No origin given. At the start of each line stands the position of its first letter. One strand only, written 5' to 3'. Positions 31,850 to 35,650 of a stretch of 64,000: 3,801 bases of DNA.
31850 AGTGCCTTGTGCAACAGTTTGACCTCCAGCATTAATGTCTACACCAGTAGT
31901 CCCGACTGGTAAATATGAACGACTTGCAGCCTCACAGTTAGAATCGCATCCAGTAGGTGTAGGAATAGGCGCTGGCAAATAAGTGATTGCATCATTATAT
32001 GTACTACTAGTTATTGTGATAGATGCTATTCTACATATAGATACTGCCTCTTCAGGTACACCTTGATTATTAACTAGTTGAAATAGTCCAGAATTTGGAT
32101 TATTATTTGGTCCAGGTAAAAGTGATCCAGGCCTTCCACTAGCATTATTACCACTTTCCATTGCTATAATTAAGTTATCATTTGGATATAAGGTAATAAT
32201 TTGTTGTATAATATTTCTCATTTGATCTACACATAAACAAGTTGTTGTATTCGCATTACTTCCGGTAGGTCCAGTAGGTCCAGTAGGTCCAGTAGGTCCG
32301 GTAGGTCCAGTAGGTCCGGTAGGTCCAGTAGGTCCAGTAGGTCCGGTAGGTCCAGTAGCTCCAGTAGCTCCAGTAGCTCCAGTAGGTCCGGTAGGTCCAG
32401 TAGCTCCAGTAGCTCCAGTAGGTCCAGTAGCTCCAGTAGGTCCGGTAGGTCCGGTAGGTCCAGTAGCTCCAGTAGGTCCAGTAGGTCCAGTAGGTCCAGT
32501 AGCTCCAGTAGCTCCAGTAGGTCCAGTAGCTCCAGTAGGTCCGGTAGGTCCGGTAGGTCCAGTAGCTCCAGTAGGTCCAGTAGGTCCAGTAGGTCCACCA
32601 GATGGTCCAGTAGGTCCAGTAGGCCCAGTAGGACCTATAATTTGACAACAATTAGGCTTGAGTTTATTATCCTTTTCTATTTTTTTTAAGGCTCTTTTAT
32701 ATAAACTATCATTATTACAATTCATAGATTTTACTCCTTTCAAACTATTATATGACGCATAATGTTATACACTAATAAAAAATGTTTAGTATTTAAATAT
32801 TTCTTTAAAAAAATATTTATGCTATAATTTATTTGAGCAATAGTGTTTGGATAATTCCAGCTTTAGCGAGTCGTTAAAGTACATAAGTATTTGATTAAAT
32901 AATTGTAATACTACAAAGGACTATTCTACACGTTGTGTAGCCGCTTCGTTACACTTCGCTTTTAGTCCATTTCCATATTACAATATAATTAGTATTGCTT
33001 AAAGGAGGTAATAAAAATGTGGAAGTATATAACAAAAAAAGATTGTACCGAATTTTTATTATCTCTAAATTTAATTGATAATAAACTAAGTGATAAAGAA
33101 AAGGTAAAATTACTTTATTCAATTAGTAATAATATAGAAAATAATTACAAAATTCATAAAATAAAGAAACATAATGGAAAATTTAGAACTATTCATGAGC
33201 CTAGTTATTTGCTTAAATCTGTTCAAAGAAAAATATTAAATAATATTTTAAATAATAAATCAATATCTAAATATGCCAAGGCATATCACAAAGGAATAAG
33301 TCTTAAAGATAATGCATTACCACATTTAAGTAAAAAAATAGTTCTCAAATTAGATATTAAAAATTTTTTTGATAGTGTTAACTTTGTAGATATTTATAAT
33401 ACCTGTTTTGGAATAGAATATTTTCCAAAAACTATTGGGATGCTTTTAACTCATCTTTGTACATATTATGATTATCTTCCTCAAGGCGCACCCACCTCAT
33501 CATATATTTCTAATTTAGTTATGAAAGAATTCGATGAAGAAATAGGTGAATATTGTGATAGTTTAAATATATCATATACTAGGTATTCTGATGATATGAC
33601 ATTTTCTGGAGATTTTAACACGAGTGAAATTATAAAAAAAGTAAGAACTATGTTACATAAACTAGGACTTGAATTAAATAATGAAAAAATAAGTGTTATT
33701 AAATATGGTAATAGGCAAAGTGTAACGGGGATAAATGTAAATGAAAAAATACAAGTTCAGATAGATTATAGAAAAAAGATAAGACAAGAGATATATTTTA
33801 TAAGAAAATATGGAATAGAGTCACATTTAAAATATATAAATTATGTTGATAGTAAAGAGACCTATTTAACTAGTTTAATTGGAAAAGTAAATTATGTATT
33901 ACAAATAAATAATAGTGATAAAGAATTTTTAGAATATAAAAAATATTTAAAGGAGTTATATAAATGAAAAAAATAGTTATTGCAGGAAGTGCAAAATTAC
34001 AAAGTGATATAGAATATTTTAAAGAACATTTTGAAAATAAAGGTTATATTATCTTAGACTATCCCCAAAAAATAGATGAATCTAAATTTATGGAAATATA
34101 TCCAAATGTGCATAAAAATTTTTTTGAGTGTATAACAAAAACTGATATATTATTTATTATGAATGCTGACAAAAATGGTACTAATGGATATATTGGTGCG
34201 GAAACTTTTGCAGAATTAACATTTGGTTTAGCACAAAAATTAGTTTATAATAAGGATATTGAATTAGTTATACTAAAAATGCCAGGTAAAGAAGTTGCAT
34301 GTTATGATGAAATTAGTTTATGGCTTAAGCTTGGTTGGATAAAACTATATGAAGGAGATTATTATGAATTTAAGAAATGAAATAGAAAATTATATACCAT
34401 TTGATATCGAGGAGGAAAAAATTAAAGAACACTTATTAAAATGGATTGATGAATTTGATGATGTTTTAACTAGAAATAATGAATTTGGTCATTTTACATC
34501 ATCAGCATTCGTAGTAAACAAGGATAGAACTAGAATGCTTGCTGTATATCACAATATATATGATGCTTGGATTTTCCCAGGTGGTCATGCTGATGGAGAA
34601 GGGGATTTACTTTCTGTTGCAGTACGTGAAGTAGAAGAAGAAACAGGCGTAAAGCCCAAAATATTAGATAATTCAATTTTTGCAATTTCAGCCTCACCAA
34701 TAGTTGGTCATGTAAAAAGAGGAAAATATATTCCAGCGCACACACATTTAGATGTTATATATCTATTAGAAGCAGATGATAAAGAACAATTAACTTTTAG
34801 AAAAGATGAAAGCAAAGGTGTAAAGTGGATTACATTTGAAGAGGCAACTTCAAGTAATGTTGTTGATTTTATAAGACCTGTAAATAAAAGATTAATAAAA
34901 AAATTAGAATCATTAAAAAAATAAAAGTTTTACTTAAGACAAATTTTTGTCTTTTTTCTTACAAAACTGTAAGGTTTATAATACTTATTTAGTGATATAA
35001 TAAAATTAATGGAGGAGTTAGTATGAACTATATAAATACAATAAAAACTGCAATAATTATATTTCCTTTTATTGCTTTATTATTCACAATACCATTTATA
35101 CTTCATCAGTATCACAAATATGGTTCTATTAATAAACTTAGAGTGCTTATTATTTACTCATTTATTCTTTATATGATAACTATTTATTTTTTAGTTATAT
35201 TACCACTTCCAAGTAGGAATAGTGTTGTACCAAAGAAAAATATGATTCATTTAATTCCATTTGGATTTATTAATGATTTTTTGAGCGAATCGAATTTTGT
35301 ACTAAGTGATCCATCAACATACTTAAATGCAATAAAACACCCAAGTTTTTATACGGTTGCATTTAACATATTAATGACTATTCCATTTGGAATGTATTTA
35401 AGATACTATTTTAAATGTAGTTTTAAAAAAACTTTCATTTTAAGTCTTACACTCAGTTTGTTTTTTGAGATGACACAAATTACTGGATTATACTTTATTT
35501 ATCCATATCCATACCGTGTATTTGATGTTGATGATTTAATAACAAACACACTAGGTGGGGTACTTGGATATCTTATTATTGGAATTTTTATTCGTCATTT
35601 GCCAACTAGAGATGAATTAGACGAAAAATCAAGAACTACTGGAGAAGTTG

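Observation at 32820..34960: Complete retron-like defence locus: promoter, msr/msd-type RNA, retron RT, NDT-like protein, NUDIX hydrolase and terminator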

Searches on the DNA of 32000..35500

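Call 6: search_rna_families(source=window, start=32000, end=35500, threshold=evalue, max_evalue=10, show_alignments=3)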
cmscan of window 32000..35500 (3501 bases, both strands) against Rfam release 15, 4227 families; matches with E-value up to 10: 2.
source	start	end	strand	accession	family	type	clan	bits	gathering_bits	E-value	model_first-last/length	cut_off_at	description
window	35311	35377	-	RF00735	mir-367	Gene; miRNA;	-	23.9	54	0.074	1-68/68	no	mir-367 microRNA precursor family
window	34283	34355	+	RF02071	STnc280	Gene; sRNA;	-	19.7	80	4.1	1-83/83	no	Salmonella enterica sRNA STnc280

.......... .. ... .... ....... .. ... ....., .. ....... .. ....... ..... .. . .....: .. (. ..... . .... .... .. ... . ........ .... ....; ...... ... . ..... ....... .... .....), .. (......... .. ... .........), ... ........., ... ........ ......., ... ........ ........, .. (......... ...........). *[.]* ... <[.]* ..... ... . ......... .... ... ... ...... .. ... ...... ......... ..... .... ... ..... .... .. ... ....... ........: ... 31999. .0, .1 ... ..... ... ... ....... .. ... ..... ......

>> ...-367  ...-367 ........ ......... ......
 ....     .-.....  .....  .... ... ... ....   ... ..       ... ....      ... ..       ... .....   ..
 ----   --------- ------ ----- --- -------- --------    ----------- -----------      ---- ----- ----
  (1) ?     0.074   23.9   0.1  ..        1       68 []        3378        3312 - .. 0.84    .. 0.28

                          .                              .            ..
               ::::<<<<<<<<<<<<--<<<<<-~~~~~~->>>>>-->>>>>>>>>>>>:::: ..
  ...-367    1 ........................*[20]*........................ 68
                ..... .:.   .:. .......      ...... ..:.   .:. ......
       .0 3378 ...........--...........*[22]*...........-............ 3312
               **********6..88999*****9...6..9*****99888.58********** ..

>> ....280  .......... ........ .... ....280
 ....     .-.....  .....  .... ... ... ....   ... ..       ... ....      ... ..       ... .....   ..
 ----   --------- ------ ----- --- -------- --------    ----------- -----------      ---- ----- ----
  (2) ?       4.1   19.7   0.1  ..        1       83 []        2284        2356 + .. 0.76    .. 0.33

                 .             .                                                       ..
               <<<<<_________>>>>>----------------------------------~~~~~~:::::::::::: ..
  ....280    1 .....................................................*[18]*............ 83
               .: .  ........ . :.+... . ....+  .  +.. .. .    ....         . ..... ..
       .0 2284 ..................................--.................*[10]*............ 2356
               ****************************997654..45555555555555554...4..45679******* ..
